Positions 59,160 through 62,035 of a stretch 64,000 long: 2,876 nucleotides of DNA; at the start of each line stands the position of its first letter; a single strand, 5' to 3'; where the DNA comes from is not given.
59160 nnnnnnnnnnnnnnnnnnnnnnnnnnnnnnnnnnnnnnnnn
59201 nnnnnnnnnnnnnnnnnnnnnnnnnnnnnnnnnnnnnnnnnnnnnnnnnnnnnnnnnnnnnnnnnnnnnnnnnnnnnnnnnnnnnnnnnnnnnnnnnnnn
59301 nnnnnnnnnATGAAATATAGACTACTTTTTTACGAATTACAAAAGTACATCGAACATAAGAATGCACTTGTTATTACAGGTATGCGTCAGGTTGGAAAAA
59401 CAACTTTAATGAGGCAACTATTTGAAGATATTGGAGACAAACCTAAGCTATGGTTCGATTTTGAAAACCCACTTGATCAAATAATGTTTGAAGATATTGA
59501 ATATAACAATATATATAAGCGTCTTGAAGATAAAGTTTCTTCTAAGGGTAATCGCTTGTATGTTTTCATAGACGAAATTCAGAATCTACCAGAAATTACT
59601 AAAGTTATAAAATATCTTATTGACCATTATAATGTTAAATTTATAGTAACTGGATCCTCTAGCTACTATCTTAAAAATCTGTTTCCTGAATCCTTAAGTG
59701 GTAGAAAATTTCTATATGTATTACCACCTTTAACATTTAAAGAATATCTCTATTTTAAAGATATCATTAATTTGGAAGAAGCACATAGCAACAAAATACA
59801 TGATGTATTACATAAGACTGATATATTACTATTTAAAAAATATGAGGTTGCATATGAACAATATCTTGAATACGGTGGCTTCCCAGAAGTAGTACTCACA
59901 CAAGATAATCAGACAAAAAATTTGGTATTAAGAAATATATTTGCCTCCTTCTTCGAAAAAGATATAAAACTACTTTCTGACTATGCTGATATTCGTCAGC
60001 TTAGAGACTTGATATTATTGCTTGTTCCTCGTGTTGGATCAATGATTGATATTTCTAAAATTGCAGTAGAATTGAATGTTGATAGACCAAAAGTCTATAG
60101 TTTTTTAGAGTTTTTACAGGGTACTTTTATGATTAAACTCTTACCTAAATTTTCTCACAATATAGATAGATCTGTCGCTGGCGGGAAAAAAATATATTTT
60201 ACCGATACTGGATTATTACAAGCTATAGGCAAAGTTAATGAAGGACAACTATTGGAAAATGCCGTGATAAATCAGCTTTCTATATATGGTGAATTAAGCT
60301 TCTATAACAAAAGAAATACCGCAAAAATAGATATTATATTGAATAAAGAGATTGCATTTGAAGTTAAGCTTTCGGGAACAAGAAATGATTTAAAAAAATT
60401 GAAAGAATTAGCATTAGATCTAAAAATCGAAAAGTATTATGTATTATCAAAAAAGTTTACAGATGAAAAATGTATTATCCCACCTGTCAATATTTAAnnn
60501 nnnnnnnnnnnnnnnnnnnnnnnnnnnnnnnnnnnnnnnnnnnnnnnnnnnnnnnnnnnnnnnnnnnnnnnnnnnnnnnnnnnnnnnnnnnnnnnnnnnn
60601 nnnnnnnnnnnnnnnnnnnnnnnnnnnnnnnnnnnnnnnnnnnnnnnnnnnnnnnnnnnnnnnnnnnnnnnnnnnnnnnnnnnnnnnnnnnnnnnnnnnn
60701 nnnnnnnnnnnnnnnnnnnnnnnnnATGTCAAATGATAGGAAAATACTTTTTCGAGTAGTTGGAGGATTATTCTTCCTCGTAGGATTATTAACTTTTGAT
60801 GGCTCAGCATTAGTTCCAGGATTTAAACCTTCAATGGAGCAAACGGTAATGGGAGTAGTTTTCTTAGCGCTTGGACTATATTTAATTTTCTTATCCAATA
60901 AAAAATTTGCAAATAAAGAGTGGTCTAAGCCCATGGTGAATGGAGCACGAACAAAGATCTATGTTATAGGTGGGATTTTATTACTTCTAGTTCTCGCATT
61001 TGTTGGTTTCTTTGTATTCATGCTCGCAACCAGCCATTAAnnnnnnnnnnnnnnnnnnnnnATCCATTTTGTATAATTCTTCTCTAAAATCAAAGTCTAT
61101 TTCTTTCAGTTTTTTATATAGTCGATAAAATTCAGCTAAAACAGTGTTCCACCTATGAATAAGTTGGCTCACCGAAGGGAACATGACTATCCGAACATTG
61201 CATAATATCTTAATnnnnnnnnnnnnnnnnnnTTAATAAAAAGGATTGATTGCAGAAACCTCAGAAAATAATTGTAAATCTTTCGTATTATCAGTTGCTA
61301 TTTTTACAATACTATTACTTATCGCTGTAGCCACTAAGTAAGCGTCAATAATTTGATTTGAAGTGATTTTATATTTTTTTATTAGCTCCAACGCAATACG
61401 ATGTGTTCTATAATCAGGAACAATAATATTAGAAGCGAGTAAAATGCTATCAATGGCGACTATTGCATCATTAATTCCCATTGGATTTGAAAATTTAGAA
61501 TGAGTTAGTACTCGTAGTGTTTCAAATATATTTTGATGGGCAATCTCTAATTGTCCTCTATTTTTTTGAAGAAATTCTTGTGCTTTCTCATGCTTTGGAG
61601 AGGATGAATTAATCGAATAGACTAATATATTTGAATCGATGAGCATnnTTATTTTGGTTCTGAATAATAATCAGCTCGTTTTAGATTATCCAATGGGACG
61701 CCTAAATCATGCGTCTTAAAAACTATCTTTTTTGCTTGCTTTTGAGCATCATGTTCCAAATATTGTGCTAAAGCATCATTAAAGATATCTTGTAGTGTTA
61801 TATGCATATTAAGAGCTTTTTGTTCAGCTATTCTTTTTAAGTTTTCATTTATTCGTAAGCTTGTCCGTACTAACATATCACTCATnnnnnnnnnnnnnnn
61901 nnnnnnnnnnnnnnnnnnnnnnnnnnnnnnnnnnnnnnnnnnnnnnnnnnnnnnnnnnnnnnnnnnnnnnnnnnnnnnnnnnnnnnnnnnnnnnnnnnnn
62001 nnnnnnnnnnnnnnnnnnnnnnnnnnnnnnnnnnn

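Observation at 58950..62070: tRNA-Glu-anchored islet bounded by imperfect repeats of the tRNA 3' end, carrying a palindrome-regulated DUF4143 ATPase and a VapBC pair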

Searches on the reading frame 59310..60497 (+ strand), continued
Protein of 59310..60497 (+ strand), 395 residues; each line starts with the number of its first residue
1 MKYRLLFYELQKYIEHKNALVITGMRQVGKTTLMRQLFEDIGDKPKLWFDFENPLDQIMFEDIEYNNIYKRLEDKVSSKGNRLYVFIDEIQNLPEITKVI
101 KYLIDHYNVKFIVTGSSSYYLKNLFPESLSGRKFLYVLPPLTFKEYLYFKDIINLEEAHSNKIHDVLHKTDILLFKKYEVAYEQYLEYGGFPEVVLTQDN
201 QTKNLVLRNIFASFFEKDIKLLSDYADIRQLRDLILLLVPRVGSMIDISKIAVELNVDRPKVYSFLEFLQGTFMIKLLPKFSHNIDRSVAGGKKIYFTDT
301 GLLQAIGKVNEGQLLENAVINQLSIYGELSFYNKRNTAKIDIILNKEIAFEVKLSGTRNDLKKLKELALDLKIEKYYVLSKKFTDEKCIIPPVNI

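Call 82: search_solved_structures(query=window:59310-60497:+, max_evalue=0.01)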
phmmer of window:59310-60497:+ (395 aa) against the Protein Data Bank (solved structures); distinct sequences matched with E-value up to 0.01: 0.

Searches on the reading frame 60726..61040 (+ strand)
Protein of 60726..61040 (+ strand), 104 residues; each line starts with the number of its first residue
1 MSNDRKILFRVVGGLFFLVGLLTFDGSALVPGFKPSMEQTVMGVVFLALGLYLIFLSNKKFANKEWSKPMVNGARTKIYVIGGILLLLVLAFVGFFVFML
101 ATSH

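Call 13: search_protein_families(library=pfam, proteins=[window:60726-61040:+], max_evalue=0.01)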
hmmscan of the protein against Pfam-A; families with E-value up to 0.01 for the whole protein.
window:60726-61040:+ (104 aa): 2 families
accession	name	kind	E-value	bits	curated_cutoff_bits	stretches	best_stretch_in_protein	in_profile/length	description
PF07331.16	TctB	-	0.00095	19.8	29.1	1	11-98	2-94/137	Tripartite tricarboxylate transporter TctB family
PF11660.13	DUF3262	-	0.0057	17.3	27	0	37-93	20-74/76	Protein of unknown function (DUF3262)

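Call 56: search_protein_families(library=padloc, proteins=[window:60726-61040:+], max_evalue=0.01)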
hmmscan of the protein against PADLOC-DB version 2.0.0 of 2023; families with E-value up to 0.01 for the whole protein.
window:60726-61040:+ (104 aa): 0 families

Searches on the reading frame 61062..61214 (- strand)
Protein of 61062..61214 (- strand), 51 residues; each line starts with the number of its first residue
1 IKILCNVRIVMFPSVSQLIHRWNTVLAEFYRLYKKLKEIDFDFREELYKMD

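Call 15: search_protein_families(library=pfam, proteins=[window:61062-61214:-], max_evalue=10)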
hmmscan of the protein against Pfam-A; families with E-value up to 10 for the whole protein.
seq(51 aa): 1 family
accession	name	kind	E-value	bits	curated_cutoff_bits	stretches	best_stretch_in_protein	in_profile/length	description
PF08606.16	Prp19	-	0.12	12.8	22.7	1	16-51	10-45/68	Prp19/Pso4-like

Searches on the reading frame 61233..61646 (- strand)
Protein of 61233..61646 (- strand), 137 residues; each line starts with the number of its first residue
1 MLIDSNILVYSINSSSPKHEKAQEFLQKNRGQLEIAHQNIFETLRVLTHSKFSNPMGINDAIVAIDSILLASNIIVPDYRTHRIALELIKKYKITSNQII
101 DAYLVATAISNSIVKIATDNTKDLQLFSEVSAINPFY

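Call 13: search_protein_families(library=pfam, proteins=[window:61233-61646:-], max_evalue=0.01)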
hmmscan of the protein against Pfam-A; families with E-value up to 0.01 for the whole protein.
window:61233-61646:- (137 aa): 2 families
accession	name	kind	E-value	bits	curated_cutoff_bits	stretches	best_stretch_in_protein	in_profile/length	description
PF01850.27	PIN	-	3.9e-13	50.5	23.6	1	1-121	1-112/120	PIN domain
PF14555.12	UBA_4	-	0.006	16.8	21.8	0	16-42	14-38/43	UBA-like domain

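Call 16: search_protein_families(library=ncbifam, proteins=[window:61233-61646:-], max_evalue=1)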
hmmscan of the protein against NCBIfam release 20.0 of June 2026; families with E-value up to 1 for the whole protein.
window:61233-61646:- (137 aa): 1 family
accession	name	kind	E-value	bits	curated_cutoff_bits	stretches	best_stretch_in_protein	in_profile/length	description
TIGR00028.1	Mtu_PIN_fam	subfamily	2.1e-16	60.4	73.6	1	2-136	4-141/143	TA system VapC family ribonuclease toxin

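Call 56: search_protein_families(library=padloc, proteins=[window:61233-61646:-], max_evalue=0.01)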
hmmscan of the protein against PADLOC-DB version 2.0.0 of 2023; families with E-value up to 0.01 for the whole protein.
window:61233-61646:- (137 aa): 0 families

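Call 81: search_solved_structures(query=window:61233-61646:-, max_evalue=0.01)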
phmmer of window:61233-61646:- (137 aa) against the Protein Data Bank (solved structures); distinct sequences matched with E-value up to 0.01: 1.
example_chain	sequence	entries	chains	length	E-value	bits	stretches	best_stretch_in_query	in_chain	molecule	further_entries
7vwo_A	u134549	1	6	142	0.00041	23.7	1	2-119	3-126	Ribonuclease VapC43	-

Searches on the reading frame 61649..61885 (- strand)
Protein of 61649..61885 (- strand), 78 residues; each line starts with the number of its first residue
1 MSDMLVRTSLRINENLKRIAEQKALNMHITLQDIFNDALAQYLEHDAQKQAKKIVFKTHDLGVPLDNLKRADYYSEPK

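Call 13: search_protein_families(library=pfam, proteins=[window:61649-61885:-], max_evalue=0.01)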
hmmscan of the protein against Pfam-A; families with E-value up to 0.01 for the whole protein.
window:61649-61885:- (78 aa): 0 families

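Call 15: search_protein_families(library=pfam, proteins=[window:61652-61885:-], max_evalue=10)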
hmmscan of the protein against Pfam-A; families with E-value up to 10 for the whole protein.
seq(78 aa): 3 families
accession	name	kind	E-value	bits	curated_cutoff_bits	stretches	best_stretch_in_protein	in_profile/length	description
PF19807.5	DUF6290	-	0.045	14.4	27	1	8-46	4-42/72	Family of unknown function (DUF6290)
PF09736.14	Bud13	-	0.088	13.6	27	1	13-54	60-101/144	Pre-mRNA-splicing factor of RES complex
PF10038.14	DUF2274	-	0.12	13.3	23.8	1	16-64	6-52/69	Protein of unknown function (DUF2274)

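Call 16: search_protein_families(library=ncbifam, proteins=[window:61652-61885:-], max_evalue=1)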
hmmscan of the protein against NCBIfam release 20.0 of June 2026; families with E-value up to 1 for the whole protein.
seq(78 aa): 2 families
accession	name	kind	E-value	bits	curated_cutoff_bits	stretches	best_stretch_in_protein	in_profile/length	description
NF008412.0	PRK11235.1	equivalog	0.051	13.8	96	1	9-54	5-49/80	type II toxin-antitoxin system RelB/DinJ family antitoxin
TIGR02652.1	TIGR02652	hypoth_equivalog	0.072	13.1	99.55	1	10-63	73-126/162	TIGR02652 family protein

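Call 56: search_protein_families(library=padloc, proteins=[window:61649-61885:-], max_evalue=0.01)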
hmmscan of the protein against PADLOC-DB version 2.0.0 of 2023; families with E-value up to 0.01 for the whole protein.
window:61649-61885:- (78 aa): 0 families

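Call 80: search_solved_structures(query=window:61649-61885:-, max_evalue=5)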
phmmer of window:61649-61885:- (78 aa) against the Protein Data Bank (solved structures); distinct sequences matched with E-value up to 5: 2.
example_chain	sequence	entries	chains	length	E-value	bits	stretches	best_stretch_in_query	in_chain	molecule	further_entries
5byo_A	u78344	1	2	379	4.5e-05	27.2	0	22-75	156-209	dTor_12x31L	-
4yxz_A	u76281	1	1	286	0.00076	23.3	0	22-75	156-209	dTor_9x31L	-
